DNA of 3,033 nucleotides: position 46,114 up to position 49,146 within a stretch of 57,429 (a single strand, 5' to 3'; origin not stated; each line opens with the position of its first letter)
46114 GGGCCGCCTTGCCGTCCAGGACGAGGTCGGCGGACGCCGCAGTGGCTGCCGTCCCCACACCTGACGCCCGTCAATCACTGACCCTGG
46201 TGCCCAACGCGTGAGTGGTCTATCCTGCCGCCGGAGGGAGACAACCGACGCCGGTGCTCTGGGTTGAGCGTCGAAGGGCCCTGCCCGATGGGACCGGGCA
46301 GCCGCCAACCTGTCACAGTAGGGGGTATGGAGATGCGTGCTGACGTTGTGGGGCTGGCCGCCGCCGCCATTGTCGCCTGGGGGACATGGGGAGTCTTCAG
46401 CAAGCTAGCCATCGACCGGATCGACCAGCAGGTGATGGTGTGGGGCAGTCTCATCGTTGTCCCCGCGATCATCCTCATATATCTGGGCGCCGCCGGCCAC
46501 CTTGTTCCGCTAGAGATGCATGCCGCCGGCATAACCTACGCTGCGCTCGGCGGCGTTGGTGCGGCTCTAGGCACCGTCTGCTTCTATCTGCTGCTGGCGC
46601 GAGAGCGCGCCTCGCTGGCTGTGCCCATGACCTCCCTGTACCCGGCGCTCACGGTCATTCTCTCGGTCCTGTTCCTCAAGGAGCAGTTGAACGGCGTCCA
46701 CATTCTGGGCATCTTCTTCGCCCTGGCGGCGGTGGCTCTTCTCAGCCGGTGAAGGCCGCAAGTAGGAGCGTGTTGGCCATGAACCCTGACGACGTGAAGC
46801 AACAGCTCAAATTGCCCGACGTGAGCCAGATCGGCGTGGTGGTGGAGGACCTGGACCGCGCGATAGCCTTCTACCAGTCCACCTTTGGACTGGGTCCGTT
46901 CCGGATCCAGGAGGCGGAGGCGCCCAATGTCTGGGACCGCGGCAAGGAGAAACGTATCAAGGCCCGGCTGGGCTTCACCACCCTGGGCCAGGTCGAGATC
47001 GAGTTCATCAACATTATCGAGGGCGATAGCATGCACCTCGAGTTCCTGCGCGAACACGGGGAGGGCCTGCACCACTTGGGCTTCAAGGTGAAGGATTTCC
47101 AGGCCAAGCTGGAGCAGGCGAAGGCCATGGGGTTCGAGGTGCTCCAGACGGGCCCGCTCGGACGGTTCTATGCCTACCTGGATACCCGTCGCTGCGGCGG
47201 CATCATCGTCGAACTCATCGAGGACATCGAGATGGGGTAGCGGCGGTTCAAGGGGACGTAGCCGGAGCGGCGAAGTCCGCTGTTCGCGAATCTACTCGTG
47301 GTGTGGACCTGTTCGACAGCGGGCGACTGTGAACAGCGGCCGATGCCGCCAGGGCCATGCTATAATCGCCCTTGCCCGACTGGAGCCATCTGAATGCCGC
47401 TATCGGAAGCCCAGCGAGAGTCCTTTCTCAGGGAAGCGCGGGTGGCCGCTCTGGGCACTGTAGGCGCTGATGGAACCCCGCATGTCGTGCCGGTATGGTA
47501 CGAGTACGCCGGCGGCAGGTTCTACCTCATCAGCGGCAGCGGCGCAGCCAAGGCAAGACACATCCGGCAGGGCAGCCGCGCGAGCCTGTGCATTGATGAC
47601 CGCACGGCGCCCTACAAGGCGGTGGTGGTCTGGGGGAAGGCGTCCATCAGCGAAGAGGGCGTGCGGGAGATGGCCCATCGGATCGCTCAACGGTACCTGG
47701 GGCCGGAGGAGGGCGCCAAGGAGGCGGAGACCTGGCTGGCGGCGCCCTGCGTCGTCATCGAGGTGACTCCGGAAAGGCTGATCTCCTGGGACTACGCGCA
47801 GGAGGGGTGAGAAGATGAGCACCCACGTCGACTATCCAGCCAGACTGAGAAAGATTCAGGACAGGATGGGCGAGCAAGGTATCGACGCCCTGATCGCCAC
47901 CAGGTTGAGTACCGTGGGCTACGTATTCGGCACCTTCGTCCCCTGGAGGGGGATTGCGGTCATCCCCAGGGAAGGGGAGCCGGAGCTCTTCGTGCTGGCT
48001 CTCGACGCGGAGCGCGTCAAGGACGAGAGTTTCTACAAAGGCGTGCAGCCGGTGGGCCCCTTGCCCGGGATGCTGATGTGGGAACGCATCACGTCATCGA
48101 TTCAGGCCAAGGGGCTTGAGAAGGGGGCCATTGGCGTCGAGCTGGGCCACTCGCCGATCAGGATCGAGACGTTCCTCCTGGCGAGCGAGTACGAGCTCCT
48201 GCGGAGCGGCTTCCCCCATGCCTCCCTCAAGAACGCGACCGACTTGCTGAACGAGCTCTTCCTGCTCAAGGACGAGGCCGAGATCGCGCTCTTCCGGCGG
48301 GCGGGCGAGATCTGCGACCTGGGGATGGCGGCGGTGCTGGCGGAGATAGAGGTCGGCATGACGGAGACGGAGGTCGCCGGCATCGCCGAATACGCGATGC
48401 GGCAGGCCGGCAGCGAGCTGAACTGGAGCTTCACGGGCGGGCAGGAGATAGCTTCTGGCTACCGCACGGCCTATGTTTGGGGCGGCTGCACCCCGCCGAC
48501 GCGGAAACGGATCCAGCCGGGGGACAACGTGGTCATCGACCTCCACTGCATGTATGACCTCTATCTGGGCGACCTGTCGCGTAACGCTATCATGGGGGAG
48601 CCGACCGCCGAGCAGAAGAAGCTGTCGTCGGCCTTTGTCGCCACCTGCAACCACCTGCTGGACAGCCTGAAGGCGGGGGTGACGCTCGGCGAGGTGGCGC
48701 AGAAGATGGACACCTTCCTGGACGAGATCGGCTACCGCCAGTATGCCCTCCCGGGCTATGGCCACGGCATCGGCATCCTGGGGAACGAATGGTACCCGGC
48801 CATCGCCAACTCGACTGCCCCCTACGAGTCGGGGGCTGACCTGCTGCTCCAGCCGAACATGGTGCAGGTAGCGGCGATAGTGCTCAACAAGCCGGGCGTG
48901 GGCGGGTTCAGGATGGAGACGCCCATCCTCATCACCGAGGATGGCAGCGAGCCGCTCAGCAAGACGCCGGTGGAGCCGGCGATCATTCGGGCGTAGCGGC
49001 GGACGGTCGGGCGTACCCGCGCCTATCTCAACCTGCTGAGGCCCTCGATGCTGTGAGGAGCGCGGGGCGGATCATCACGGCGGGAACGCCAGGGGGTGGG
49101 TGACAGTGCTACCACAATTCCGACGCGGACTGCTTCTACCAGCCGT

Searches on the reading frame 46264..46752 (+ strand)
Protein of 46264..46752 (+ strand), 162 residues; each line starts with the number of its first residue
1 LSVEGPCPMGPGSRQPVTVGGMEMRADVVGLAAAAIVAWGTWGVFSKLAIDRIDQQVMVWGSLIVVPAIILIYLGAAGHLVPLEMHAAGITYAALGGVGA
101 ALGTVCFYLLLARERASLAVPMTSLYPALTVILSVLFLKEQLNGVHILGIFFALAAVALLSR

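Call 65: search_protein_families(library=pfam, proteins=[window:46264-46752:+], max_evalue=0.0001)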
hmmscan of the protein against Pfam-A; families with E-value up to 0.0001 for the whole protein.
window:46264-46752:+ (162 aa): 1 family
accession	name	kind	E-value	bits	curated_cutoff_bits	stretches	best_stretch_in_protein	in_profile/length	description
PF00892.27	EamA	-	1.8e-18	67.5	28.2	1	31-161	6-134/135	EamA-like transporter family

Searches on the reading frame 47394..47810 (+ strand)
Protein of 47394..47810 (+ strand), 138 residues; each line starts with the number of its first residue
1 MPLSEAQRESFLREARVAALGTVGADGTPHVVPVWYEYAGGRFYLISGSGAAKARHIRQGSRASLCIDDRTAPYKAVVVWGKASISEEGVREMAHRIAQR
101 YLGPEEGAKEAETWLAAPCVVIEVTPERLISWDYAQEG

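Call 65: search_protein_families(library=pfam, proteins=[window:47394-47810:+], max_evalue=0.0001)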
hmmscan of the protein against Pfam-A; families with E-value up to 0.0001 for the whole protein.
window:47394-47810:+ (138 aa): 2 families
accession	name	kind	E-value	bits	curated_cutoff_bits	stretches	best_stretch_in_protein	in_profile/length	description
PF01243.27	PNPOx_N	-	8.1e-19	68.6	28.1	1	7-132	4-119/120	Pyridoxamine 5'-phosphate oxidase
PF12900.13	Pyridox_ox_2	-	8.1e-10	39.2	27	1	5-127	2-134/140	Pyridoxamine 5'-phosphate oxidase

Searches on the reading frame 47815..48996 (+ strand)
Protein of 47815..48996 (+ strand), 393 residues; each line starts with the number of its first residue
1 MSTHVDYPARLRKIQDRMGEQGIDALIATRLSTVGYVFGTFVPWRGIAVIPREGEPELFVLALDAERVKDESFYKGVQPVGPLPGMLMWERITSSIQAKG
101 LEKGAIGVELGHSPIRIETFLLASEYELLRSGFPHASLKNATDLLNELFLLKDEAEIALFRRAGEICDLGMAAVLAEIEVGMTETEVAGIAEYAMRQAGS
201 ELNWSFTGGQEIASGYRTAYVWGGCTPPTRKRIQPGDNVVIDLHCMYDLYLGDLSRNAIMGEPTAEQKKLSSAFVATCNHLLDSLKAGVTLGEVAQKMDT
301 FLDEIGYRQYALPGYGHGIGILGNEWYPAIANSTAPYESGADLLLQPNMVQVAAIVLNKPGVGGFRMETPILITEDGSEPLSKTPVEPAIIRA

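Call 65: search_protein_families(library=pfam, proteins=[window:47815-48996:+], max_evalue=0.0001)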
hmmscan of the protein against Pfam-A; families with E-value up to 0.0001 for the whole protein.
window:47815-48996:+ (393 aa): 2 families
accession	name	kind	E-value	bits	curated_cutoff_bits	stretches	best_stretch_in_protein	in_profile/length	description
PF00557.29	Peptidase_M24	-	4.9e-36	124.9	23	1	159-375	2-208/208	Metallopeptidase family M24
PF01321.24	Creatinase_N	-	4.7e-11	43.7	22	1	10-148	1-125/128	Creatinase/Prolidase N-terminal domain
